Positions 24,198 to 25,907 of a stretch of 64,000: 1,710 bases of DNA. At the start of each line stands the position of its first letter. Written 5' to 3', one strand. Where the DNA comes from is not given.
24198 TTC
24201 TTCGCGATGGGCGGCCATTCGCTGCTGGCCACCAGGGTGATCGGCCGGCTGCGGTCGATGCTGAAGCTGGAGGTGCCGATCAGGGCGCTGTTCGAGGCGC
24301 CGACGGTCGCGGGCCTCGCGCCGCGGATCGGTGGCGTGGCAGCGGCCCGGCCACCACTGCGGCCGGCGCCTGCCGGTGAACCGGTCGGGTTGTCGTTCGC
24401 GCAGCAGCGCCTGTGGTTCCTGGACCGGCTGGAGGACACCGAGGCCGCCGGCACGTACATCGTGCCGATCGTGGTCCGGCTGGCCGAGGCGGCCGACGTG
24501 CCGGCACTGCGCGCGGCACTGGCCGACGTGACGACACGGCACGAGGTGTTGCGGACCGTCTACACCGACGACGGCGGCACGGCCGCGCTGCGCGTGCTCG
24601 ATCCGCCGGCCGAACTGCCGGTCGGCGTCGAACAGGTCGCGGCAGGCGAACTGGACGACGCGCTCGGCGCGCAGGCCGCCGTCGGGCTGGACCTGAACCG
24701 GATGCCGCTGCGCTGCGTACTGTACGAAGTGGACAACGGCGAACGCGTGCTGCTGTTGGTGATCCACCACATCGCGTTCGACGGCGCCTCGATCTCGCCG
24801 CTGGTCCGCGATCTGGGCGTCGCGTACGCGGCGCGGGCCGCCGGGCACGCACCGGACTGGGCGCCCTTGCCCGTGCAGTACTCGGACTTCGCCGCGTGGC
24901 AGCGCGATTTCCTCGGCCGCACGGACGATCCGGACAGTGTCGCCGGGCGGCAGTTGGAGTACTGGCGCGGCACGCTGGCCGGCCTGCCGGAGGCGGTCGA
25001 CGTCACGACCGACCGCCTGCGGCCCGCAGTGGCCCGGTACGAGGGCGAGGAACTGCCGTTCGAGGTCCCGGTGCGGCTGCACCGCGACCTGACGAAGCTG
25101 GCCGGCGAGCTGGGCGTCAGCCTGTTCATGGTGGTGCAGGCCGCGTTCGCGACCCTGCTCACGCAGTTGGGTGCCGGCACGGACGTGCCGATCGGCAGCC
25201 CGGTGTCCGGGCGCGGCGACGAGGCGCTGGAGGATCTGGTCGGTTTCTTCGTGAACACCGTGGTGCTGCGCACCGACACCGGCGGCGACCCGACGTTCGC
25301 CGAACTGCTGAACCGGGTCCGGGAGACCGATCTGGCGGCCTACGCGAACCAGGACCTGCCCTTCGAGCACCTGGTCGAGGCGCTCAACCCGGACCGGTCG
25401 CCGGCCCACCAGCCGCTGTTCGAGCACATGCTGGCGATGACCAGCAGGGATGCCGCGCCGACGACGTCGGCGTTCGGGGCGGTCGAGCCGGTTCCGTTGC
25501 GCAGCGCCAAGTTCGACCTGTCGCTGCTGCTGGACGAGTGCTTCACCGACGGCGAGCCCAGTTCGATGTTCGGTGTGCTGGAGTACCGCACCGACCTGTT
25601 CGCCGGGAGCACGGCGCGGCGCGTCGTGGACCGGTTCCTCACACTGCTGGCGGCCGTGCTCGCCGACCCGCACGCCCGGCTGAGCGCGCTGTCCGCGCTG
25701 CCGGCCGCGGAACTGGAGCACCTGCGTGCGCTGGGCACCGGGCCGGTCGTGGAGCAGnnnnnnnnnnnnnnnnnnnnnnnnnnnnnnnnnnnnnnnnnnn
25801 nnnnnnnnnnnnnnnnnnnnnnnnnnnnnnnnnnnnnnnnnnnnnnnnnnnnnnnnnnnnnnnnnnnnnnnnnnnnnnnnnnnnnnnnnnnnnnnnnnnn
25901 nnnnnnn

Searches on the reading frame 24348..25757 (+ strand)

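Call 12: search_protein_families(library=pfam, proteins=[window:24348-25757:+])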
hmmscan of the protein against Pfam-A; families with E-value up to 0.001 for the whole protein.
seq(470 aa): 1 family
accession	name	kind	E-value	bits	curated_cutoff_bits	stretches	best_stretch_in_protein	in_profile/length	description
PF00668.25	Condensation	-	1.9e-76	258.1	30.6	1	15-459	7-455/456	Condensation domain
